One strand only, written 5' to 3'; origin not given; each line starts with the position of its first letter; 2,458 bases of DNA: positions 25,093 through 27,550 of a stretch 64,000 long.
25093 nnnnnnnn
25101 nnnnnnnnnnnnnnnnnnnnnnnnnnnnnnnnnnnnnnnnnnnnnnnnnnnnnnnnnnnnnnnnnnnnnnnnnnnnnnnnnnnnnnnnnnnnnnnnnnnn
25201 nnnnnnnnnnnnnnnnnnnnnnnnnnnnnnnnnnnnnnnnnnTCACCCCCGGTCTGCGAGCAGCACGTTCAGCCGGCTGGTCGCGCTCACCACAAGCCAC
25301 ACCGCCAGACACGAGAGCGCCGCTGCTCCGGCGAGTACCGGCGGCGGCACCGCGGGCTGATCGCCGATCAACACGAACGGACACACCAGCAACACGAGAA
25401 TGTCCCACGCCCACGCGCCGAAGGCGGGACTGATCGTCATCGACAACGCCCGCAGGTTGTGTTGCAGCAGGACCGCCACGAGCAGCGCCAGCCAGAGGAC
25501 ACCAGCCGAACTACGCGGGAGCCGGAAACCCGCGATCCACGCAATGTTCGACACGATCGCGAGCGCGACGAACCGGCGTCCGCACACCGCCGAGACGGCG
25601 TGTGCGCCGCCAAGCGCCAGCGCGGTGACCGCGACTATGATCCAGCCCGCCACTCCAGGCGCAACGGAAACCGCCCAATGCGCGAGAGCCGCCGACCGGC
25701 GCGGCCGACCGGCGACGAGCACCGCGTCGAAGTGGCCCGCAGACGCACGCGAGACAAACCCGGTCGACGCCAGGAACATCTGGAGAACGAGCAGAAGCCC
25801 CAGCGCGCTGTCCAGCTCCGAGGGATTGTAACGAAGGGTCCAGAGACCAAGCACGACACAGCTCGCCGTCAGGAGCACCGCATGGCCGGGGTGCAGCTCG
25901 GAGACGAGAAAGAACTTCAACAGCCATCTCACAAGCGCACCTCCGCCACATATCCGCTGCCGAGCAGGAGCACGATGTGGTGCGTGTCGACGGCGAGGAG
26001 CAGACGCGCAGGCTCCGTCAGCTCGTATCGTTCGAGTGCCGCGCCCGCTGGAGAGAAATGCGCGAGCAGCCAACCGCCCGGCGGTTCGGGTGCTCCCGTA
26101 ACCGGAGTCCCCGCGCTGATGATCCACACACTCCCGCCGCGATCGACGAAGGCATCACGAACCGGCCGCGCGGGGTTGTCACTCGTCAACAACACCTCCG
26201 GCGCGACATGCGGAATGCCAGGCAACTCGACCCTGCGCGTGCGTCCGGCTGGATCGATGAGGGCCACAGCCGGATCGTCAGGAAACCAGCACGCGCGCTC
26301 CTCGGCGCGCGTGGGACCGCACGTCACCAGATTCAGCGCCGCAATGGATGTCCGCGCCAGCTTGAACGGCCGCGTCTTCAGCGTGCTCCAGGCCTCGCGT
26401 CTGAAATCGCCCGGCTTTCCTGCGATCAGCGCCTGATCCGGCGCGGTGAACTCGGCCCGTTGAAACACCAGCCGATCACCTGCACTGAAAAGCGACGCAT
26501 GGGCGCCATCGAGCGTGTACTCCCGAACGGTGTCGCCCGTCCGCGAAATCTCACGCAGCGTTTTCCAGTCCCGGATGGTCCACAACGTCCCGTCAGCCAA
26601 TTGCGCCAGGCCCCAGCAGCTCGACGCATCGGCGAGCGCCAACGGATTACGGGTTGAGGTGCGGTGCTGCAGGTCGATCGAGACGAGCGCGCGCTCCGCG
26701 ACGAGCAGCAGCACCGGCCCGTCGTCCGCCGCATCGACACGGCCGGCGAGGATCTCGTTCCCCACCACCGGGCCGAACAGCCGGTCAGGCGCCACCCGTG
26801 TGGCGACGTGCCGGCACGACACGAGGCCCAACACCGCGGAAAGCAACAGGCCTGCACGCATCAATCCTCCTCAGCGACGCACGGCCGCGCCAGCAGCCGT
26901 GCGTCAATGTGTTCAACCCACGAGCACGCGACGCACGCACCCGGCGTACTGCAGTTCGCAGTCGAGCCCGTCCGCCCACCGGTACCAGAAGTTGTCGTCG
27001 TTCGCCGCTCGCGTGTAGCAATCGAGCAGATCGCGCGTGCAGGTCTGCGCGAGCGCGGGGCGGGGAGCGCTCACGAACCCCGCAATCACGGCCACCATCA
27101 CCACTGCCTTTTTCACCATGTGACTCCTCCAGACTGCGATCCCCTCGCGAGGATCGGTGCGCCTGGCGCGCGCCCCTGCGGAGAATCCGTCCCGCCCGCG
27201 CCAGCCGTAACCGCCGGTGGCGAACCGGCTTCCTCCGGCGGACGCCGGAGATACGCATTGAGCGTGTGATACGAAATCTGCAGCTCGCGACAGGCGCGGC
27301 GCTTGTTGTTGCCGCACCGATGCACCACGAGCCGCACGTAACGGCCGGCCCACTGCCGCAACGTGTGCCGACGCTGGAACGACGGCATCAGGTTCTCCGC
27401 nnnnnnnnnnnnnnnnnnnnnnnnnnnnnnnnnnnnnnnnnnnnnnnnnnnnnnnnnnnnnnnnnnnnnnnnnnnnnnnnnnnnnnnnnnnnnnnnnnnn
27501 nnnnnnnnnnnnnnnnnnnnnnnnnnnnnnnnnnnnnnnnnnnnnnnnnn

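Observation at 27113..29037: PilZ protein translationally coupled to an EBP whose GAFTGA sigma-54 contact loop is degenerate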

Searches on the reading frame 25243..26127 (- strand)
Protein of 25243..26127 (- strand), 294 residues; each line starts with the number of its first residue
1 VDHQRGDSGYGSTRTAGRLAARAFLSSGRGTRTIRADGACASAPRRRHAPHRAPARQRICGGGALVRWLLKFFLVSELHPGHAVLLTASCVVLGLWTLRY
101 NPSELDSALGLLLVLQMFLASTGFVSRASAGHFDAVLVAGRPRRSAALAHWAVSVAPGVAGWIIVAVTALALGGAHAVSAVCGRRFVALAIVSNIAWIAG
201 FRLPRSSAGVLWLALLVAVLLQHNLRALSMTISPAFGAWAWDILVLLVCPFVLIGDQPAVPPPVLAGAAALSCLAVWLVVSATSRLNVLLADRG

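Call 41: search_protein_families(library=pfam, proteins=[window:25243-26127:-], max_evalue=1)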
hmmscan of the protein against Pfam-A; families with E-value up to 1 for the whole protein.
window:25243-26127:- (294 aa): 1 family
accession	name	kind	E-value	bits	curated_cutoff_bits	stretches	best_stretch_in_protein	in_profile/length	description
PF00818.23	Ice_nucleation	-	0.56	10.3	27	0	9-17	17-25/29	Ice nucleation protein repeat (2 copies)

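Call 69: search_protein_families(library=ncbifam, proteins=[window:25243-26127:-], max_evalue=0.01)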
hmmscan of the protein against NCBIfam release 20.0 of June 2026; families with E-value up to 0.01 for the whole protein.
window:25243-26127:- (294 aa): 0 families

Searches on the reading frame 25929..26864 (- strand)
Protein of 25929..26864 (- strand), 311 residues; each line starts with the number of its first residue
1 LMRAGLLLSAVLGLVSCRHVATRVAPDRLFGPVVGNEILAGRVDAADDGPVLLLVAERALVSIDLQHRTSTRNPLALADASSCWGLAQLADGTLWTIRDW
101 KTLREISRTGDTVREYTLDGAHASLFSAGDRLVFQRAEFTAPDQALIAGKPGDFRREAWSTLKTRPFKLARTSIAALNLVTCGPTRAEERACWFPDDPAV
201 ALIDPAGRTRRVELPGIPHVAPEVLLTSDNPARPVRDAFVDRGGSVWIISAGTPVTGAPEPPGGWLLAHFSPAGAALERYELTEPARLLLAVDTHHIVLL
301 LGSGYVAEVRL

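Call 5: search_protein_families(library=pfam, proteins=[window:25929-26864:-], max_evalue=0.01)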
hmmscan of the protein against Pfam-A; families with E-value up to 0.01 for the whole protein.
window:25929-26864:- (311 aa): 0 families

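Call 69: search_protein_families(library=ncbifam, proteins=[window:25929-26864:-], max_evalue=0.01)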
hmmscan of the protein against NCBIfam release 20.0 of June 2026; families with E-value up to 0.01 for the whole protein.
window:25929-26864:- (311 aa): 0 families

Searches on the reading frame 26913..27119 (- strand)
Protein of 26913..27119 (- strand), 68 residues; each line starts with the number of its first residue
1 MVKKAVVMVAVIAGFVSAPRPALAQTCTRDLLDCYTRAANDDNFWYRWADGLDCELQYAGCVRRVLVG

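Call 41: search_protein_families(library=pfam, proteins=[window:26913-27119:-], max_evalue=1)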
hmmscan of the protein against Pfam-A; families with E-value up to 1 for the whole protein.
window:26913-27119:- (68 aa): 1 family
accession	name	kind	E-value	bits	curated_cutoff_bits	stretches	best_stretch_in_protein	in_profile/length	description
PF19551.4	DUF6074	-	0.22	12.2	27.2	1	17-62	10-53/83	Family of unknown function (DUF6074)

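Call 69: search_protein_families(library=ncbifam, proteins=[window:26913-27119:-], max_evalue=0.01)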
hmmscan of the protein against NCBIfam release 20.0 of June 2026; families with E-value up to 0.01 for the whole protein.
window:26913-27119:- (68 aa): 0 families

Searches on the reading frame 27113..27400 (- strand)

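Call 41: search_protein_families(library=pfam, proteins=[window:27113-27400:-], max_evalue=1)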
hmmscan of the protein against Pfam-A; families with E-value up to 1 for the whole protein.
window:27113-27400:- (95 aa): 5 families
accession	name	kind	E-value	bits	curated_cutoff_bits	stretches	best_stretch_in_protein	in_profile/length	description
PF02954.25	HTH_8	-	0.0039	17.3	22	1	28-47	16-35/42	Bacterial regulatory protein, Fis family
PF13556.12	HTH_30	-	0.045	14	27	1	27-53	9-35/59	PucR C-terminal helix-turn-helix domain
PF13384.12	HTH_23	-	0.11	12.8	24.6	1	28-53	14-40/50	Homeodomain-like domain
PF13411.12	MerR_1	-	0.12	12.9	21.6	0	11-34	14-35/69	MerR HTH family regulatory protein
PF13551.12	HTH_29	-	0.13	12.9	28.1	1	27-53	8-35/64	Winged helix-turn helix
